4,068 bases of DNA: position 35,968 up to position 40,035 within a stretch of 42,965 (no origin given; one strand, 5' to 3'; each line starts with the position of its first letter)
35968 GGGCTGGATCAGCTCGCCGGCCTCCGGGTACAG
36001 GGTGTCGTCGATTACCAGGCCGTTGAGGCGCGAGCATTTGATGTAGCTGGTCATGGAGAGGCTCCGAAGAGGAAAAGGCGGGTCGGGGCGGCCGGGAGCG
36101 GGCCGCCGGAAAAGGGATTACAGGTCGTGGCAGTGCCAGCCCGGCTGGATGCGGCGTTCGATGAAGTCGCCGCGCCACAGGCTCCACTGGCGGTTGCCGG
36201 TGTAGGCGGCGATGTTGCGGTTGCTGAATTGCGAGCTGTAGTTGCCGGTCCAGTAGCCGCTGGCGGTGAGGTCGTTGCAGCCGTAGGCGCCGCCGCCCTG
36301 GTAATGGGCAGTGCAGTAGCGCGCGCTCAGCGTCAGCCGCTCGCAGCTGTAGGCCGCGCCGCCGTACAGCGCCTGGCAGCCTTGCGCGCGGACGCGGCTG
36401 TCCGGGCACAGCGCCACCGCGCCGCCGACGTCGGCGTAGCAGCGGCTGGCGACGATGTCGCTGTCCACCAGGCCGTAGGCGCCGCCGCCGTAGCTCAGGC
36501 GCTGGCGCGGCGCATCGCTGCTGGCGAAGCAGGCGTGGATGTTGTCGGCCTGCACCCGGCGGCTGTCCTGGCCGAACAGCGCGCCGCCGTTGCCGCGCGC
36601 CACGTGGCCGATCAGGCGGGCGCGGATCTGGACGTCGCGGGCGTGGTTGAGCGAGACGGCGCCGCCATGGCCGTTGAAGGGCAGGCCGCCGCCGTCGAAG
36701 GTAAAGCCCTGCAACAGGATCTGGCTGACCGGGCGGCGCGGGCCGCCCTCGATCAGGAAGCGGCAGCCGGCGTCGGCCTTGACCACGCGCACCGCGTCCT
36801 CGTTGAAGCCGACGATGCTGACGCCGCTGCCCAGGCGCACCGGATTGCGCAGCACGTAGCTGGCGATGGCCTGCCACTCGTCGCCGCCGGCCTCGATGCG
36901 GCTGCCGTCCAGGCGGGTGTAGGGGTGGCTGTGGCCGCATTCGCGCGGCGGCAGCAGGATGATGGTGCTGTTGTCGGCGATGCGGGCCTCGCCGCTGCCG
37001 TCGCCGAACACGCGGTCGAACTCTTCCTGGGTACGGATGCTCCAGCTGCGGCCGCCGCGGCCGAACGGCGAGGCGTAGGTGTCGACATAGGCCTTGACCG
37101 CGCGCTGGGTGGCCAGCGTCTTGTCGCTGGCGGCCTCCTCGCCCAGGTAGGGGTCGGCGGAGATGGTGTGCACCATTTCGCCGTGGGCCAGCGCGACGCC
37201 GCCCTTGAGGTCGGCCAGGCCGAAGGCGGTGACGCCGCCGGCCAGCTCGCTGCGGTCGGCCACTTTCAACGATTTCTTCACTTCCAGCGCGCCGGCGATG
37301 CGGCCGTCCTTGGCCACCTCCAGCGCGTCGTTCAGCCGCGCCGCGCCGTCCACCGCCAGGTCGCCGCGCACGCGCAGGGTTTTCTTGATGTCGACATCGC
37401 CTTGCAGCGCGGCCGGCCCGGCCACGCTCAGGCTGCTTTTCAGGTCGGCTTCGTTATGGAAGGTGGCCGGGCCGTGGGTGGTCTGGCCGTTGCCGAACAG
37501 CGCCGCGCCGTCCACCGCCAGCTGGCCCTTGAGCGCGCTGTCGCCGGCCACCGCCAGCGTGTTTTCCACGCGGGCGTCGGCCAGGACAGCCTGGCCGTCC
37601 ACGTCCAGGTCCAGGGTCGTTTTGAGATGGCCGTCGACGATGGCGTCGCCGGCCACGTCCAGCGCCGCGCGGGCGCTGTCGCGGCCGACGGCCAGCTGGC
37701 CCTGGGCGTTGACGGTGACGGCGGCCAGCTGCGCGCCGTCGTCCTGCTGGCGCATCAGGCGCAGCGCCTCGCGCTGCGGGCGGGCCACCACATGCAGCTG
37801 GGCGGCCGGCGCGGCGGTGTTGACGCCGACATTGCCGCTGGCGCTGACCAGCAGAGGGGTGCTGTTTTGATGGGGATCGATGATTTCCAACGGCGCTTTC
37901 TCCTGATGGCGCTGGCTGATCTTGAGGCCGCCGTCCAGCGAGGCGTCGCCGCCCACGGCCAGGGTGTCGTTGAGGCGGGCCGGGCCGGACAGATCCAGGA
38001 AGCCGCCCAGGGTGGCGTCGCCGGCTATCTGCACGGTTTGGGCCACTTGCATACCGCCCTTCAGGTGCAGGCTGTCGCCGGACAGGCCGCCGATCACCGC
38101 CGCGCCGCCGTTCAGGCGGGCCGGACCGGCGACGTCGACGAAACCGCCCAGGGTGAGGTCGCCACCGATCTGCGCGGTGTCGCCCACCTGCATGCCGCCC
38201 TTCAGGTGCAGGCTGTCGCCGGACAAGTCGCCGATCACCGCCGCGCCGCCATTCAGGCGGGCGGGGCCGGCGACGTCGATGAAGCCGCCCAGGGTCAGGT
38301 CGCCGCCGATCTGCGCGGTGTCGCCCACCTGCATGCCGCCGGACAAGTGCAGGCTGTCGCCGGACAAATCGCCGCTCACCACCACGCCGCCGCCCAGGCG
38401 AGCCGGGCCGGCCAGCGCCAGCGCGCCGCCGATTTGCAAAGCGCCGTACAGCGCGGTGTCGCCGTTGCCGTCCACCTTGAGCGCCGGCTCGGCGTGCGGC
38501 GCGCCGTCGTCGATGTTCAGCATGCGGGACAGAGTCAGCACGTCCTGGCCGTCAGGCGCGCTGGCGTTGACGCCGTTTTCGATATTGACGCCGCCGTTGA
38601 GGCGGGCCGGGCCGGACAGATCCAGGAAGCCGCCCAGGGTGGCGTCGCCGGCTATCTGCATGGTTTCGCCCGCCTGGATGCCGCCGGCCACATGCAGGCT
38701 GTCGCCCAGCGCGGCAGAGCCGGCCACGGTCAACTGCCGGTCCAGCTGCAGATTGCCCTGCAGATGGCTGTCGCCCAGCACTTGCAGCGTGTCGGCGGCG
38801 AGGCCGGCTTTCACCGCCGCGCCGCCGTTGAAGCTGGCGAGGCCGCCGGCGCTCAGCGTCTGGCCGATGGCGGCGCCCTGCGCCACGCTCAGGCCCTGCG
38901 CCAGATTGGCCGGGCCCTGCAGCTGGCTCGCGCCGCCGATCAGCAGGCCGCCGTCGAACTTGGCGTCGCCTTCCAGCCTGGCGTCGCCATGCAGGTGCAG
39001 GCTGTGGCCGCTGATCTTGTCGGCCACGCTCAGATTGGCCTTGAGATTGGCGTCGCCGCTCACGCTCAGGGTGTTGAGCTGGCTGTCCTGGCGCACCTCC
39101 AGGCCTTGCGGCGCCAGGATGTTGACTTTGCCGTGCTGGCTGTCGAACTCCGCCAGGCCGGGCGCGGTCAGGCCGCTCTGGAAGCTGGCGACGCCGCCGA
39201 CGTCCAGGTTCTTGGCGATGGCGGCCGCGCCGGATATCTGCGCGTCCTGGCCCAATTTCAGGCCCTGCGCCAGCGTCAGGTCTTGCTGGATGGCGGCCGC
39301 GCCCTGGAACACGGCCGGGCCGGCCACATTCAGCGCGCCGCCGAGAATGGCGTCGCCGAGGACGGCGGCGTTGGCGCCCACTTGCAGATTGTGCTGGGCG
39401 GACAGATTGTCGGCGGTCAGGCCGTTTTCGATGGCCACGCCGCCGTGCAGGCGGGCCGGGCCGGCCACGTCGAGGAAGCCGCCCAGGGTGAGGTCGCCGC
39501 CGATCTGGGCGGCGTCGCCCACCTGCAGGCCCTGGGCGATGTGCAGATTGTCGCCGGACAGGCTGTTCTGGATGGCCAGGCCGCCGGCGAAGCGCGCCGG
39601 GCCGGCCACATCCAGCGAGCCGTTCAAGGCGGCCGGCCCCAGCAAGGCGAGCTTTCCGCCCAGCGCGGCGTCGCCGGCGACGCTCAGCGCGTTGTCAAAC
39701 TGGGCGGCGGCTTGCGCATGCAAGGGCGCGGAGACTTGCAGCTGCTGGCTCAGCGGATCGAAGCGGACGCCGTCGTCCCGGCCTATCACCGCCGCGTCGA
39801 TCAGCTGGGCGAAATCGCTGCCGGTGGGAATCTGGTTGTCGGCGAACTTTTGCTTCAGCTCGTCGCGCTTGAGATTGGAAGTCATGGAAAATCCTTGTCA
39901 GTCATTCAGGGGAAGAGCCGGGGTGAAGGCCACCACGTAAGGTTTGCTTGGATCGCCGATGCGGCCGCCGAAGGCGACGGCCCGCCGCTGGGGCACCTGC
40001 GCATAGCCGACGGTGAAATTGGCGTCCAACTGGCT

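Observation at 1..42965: Afp/PVC-like extracellular contractile injection system (eCIS) in two co-oriented blocks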

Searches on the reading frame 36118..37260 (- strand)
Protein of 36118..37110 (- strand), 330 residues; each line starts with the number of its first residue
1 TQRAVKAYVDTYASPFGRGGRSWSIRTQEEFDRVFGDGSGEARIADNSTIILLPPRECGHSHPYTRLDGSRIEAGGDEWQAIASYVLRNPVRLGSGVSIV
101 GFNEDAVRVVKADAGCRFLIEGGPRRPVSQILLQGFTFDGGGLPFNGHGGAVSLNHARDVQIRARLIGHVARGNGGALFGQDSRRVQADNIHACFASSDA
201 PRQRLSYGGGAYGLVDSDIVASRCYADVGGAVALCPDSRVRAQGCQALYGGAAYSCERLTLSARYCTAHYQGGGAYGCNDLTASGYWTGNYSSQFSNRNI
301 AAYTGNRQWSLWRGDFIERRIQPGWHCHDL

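Call 49: search_protein_families(library=pfam, proteins=[window:36118-37110:-], max_evalue=5)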
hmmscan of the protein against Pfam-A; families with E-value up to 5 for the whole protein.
window:36118-37110:- (330 aa): 1 family
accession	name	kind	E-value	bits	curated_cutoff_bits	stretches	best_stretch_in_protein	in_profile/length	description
PF24444.1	DUF7563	-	0.48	10.4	27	1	28-43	12-27/39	Family of unknown function (DUF7563)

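Call 84: predict_structure(alignment_id=A2)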
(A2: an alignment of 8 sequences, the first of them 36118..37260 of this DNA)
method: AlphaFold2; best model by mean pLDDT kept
length: 380 residues; sequences in the alignment: 8
mean_pLDDT: 70.0   pTM: 0.71
mean pLDDT of the five models: 70.0, 68.9, 62.5, 55.8, 53.3
residues with pLDDT >= 90: 106; 70-90: 106; 50-70: 64; < 50: 104
segments of 3 or more residues with pLDDT < 50: 1-54, 66-69, 106-113, 128-131, 353-355, 357-361, 363-380
pLDDT, mean of each block of 10 residues (from residue 1): 37 41 36 33 33 48 49 74 87 87 55 50 51 76 90 60 86 93 87 82 96 91 93 94 84 78 96 92 94 89 86 82 72 64 61 47 46 37
secondary structure, 60 per line:
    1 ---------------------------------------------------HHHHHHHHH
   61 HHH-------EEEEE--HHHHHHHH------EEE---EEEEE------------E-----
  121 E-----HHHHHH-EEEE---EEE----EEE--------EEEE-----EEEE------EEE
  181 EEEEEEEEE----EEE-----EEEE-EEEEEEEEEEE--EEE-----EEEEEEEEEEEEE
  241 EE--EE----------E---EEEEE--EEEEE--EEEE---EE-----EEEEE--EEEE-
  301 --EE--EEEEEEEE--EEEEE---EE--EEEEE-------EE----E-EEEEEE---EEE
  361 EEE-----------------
elements in order: H52-63 E71-75 H78-85 E92-94 E98-102 H127-132 E134-137 E141-143 E148-150 E159-162 E168-171 E178-189 E194-196 E202-205 E207-217 E220-222 E228-242 E261-265 E268-272 E275-278 E289-293 E296-299 E307-314 E317-321 E329-333 E349-354 E358-363

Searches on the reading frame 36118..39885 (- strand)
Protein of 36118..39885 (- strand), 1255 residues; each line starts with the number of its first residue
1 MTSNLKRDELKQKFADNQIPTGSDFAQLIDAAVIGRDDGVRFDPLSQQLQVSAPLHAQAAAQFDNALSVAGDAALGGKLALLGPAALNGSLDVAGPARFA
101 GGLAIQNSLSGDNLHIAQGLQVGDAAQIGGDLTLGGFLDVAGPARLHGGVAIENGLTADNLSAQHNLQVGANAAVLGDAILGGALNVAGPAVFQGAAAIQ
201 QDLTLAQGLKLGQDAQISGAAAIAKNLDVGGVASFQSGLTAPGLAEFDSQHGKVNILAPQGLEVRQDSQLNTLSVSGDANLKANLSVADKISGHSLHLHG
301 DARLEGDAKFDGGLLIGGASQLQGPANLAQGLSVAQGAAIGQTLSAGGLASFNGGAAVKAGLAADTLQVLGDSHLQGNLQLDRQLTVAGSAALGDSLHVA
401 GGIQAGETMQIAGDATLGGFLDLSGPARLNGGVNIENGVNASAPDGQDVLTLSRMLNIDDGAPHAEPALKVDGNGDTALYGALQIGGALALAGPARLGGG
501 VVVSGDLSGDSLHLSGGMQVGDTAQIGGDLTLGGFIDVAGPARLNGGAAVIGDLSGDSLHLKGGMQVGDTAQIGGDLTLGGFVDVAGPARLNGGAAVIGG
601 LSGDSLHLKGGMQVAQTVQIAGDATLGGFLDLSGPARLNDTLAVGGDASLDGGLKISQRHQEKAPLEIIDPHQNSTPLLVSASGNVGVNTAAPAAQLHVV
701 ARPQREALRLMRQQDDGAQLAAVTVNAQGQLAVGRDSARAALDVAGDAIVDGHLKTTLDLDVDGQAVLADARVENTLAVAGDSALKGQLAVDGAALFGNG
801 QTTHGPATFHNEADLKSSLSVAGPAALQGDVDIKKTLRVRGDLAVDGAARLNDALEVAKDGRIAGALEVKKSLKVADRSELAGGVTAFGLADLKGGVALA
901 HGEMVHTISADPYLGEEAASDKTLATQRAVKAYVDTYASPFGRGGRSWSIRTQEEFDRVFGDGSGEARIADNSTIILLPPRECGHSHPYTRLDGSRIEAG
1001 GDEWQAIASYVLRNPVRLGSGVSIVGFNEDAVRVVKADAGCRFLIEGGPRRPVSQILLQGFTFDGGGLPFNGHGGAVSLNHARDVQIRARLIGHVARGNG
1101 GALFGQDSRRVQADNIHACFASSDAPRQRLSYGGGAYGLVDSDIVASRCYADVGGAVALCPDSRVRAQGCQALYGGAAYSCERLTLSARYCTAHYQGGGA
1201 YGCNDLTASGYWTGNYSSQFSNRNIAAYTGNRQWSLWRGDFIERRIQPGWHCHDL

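Call 4: search_protein_families(library=pfam, proteins=[window:36118-39885:-], max_evalue=0.01)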
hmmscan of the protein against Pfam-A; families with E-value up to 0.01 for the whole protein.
window:36118-39885:- (1255 aa): 2 families
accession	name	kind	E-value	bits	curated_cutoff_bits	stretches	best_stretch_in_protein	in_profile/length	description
PF04519.19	Bactofilin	-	7.3e-11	42.6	27.9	0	826-871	8-51/98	Polymer-forming cytoskeletal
PF11504.14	Colicin_Ia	-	8e-05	23.1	25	0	847-889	17-59/72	Colicin Ia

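Call 30: search_solved_structures(query=window:36118-39885:-, max_evalue=0.01)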
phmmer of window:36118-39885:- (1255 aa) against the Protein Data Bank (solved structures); distinct sequences matched with E-value up to 0.01: 1.
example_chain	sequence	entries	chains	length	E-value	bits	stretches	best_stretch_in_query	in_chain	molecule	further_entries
4e75_A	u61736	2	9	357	0.00026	22.3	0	126-239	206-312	UDP-3-O-acylglucosamine N-acyltransferase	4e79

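Call 37: find_homologous_proteins(query=window:36118-39885:-, max_evalue=0.00001)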
Query window:36118-39885:- (1255 aa): 9 proteins with E <= 0.00001 among 8000 candidates.
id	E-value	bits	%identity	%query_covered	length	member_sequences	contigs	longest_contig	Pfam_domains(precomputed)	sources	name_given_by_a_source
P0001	0.0e+0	2711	100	100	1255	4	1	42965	PF04519.20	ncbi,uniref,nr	ncbi:hypothetical protein [Chromobacterium violaceum]|uniref:hypothetical protein n=1 Tax=Chromobact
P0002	0.0e+0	2560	95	100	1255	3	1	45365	PF04519.20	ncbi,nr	ncbi:PRK15319 superfamily protein (plasmid) [Chromobacterium vaccinii]|nr:PRK15319 superfamily prote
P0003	0.0e+0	2471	91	100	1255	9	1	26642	PF04519.20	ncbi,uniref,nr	ncbi:hypothetical protein LQR31_02360 [Chromobacterium vaccinii]|uniref:hypothetical protein n=1 Tax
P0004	0.0e+0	2344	87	100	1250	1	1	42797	PF04519.20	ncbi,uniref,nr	ncbi:hypothetical protein PWG14_22790 (plasmid) [Chromobacterium amazonense]|uniref:hypothetical pro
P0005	7.5e-293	993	47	100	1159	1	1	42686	PF04519.20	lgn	-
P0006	3.2e-58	216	27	78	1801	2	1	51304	PF04519.20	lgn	-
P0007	1.9e-49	187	27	62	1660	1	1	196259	PF04519.20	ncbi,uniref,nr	ncbi:hypothetical protein L1286_11070 [Pseudoalteromonas sp. SMS1]|uniref:hypothetical protein n=1 T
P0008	6.8e-25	106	28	66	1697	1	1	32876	PF25087.2,PF04519.20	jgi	jgi:UDP-3-O-[3-hydroxymyristoyl] glucosamine N-acyltransferase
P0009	3.2e-8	50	24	39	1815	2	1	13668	-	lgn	-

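Call 38: find_encoding_contigs(protein=P0005, flank=10000, max_places=2)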
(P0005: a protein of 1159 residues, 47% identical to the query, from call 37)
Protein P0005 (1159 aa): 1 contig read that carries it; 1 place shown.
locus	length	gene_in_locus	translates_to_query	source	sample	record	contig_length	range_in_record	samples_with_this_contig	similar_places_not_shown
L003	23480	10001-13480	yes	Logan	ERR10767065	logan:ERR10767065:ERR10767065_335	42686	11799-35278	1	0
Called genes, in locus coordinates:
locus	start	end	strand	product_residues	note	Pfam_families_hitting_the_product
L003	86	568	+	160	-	PF06841:Phage_T4_gp19 (weak)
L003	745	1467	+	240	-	PF19266:CIS_tube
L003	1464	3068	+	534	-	PF04717:Phage_base_V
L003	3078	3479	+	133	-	PF04965:GPW_gp25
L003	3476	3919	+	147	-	PF19267:CIS_spike_tip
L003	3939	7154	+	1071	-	-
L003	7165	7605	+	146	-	-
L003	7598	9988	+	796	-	-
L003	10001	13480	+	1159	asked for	PF04519:Bactofilin (faint)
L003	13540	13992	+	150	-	-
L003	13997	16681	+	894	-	PF19268:CIS_TMP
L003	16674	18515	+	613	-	PF00004:AAA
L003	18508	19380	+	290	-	PF14065:Pvc16_N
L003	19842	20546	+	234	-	-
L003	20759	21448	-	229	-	-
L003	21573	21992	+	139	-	-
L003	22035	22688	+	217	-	-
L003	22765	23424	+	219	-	-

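Call 39: find_encoding_contigs(protein=P0007, flank=10000, max_places=2)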
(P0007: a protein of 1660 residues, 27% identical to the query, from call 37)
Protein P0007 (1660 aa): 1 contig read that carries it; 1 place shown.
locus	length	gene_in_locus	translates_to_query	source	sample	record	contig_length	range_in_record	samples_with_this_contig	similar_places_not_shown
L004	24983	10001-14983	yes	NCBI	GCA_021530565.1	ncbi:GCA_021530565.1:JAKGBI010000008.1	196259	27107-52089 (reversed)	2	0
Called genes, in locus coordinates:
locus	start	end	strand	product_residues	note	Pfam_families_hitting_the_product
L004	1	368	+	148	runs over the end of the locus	PF06841:Phage_T4_gp19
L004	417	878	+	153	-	PF06841:Phage_T4_gp19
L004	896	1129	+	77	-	-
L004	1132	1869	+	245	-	PF19266:CIS_tube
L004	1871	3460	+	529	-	PF04717:Phage_base_V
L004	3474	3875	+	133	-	PF04965:GPW_gp25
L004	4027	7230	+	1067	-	-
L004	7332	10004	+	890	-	-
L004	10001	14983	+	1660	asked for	PF04519:Bactofilin (faint)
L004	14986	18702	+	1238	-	PF19268:CIS_TMP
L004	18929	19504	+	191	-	-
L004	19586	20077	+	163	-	-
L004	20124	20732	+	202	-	-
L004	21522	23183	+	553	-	PF00749:tRNA-synt_1c, PF03950:tRNA-synt_1c_C, PF20974:tRNA-synt_1c_C2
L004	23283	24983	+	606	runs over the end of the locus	PF00069:Pkinase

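Call 50: search_protein_families(library=ncbifam, proteins=[window:36118-39885:-], max_evalue=0.01)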
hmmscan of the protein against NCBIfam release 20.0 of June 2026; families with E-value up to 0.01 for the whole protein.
window:36118-39885:- (1255 aa): 4 families
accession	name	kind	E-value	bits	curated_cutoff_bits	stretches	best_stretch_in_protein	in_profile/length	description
NF040481.1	YdcK_fam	equivalog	7e-08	31.7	350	0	755-880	164-294/326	YdcK family protein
TIGR03570.1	NeuD_NnaD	subfamily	2.8e-05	23.8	160.8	0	164-238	97-171/202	NeuD/PglB/VioB family sugar acetyltransferase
TIGR01853.1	lipid_A_lpxD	equivalog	0.0017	17.4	242.5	1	151-230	220-294/325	UDP-3-O-(3-hydroxymyristoyl)glucosamine N-acyltransferase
NF002060.0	PRK00892.1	subfamily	0.002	17.3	207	1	151-230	229-303/345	UDP-3-O-(3-hydroxymyristoyl)glucosamine N-acyltransferase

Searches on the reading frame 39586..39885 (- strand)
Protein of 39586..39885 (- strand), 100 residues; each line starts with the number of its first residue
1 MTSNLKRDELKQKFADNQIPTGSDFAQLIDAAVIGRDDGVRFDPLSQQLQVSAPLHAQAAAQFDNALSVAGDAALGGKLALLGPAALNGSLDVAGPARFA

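Call 48: search_solved_structures(query=window:39586-39885:-, max_evalue=10, show_alignments=4)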
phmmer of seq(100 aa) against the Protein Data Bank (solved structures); distinct sequences matched with E-value up to 10: 4.
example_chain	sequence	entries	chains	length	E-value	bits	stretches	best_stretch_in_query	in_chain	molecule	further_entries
9qgo_A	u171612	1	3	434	0.05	17.2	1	6-37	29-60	Tail fiber protein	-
8uur_A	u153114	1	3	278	0.085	16.5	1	7-37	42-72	AfpX13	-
8on5_A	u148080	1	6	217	0.3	14.7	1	7-37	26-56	Adenoviral fiber protein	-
3bgk_A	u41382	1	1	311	1.1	13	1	17-90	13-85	Putative uncharacterized protein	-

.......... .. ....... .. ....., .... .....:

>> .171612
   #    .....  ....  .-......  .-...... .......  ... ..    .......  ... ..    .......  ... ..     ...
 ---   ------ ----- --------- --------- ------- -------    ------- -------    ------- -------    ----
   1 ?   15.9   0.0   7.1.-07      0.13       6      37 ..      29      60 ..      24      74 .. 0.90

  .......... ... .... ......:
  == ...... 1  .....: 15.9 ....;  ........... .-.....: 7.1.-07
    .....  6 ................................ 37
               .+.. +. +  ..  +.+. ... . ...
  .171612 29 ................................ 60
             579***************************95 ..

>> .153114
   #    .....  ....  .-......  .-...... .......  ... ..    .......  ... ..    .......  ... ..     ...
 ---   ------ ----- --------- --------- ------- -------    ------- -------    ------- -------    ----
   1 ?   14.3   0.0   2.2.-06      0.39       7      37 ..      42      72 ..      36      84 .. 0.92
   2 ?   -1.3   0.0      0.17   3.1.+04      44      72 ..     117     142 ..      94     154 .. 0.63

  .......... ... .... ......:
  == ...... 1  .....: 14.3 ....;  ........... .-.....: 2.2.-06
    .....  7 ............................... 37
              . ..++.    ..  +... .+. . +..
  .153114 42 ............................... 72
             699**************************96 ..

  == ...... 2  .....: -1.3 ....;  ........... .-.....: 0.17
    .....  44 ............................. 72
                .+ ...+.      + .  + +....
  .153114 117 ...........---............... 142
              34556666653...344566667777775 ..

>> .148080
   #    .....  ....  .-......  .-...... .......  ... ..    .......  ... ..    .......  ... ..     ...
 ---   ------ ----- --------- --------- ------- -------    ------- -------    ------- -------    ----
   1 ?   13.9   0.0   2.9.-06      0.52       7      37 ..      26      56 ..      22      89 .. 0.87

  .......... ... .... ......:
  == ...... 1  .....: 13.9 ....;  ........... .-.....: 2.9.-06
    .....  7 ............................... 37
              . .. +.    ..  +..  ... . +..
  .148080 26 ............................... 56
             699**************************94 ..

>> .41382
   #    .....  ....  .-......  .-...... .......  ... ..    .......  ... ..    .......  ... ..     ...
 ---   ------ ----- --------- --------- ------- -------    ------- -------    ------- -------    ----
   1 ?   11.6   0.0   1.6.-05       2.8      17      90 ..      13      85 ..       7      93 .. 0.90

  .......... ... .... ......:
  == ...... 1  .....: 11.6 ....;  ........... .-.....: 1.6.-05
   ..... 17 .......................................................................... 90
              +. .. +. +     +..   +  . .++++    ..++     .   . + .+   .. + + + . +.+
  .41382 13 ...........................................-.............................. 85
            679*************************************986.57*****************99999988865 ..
